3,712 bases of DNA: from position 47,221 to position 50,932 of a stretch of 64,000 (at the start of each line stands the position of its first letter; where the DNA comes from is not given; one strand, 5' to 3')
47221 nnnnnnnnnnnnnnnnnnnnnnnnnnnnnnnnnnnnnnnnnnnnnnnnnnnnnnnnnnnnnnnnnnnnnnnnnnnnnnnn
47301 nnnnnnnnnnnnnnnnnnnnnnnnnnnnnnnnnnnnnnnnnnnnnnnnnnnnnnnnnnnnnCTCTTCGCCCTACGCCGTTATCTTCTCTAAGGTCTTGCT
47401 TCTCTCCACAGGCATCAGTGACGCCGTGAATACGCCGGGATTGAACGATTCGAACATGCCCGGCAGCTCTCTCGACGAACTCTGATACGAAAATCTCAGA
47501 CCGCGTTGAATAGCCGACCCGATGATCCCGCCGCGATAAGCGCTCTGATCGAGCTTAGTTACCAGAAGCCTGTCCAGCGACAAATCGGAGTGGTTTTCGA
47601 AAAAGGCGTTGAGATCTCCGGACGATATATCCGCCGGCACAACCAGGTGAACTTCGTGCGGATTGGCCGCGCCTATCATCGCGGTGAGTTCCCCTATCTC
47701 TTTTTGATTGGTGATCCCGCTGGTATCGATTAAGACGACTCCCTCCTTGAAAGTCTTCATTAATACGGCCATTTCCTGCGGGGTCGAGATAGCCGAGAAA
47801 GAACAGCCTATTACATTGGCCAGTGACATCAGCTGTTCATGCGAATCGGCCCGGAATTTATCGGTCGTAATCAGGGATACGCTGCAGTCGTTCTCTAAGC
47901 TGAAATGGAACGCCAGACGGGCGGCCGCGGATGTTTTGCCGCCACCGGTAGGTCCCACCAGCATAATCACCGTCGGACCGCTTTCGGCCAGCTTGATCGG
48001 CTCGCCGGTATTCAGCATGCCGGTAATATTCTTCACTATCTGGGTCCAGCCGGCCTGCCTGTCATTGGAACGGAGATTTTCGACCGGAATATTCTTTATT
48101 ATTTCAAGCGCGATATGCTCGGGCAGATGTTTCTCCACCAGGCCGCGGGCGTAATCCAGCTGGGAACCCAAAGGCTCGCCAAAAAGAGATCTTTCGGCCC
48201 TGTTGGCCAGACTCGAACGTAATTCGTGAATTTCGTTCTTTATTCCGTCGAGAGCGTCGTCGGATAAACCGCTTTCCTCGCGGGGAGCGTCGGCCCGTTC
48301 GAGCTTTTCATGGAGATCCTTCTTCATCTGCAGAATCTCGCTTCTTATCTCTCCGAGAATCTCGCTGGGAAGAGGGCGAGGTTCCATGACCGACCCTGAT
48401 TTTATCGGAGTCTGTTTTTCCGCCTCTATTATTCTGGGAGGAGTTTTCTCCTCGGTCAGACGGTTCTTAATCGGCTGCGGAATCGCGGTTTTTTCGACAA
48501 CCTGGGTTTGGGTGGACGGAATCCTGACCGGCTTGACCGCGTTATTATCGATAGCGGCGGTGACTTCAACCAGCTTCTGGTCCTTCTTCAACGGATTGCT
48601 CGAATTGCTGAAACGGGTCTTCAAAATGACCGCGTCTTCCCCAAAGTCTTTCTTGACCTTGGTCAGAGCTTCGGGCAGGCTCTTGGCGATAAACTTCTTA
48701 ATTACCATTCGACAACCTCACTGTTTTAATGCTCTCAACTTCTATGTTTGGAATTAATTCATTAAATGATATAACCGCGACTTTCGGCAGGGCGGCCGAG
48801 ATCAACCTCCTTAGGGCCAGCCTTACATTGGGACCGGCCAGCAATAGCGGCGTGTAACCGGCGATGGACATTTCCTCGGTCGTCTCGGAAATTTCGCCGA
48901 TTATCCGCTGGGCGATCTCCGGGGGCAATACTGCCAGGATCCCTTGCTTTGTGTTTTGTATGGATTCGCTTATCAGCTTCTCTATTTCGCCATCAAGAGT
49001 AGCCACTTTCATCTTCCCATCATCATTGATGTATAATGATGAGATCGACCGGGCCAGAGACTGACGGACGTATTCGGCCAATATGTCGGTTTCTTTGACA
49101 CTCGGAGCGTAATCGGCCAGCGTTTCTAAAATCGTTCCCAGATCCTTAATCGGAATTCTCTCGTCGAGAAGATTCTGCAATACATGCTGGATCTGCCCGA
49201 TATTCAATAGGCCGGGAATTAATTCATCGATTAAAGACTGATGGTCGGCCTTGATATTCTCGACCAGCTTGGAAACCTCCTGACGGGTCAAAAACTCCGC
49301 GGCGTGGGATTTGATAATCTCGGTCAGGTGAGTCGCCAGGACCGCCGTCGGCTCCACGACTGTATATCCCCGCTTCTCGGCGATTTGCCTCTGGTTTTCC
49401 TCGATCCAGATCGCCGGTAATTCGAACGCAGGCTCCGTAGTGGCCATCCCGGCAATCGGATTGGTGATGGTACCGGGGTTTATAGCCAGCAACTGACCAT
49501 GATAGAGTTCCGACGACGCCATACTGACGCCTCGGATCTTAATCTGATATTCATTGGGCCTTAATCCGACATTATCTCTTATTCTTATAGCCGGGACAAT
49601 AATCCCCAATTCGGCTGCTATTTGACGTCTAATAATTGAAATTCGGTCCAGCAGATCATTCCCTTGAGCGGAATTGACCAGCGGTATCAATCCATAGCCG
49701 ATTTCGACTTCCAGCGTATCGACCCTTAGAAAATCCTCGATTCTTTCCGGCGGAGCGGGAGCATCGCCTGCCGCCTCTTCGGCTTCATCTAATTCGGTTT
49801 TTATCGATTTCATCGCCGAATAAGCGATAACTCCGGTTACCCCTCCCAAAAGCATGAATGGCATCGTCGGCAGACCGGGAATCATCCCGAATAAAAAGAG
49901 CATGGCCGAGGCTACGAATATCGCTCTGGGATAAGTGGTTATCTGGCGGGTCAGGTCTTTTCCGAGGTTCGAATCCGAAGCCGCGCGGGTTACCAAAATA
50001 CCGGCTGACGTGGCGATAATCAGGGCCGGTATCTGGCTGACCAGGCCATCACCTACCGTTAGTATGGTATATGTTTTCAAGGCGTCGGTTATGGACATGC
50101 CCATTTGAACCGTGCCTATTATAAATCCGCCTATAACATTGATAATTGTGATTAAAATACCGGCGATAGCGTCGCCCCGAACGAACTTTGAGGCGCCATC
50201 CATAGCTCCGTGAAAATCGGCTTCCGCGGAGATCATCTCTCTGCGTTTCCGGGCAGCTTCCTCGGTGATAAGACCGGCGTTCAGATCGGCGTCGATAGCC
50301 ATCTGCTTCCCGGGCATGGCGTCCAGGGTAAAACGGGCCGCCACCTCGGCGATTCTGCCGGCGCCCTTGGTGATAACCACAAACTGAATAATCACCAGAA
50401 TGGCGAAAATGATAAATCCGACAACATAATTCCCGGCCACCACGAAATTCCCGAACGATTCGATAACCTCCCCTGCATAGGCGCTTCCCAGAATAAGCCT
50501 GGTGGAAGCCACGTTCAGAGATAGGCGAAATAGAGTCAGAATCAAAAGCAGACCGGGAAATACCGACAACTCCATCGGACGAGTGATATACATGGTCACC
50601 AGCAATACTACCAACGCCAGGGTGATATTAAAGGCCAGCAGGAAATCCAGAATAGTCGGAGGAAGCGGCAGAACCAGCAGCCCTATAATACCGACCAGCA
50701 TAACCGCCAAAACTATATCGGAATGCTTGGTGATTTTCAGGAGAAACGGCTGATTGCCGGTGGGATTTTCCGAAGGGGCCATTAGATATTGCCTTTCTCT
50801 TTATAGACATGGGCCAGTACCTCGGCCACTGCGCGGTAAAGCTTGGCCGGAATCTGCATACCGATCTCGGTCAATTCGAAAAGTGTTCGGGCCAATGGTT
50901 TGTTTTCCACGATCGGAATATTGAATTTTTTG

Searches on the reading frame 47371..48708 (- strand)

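Call 50: search_protein_families(library=pfam, proteins=[window:47371-48708:-], max_evalue=0.00001)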
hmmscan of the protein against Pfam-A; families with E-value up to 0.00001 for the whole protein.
window:47371-48708:- (445 aa): 1 family
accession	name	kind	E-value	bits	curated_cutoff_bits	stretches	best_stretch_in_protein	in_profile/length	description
PF00448.28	SRP54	-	1.6e-24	87.1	22.7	1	245-425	1-188/196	SRP54-type protein, GTPase domain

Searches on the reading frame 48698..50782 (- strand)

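Call 50: search_protein_families(library=pfam, proteins=[window:48698-50782:-], max_evalue=0.00001)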
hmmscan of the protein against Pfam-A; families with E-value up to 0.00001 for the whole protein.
window:48698-50782:- (694 aa): 1 family
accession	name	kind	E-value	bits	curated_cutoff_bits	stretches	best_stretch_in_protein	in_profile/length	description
PF00771.25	FHIPEP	-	3.5e-271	901.9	29.1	1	32-680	1-656/657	FHIPEP family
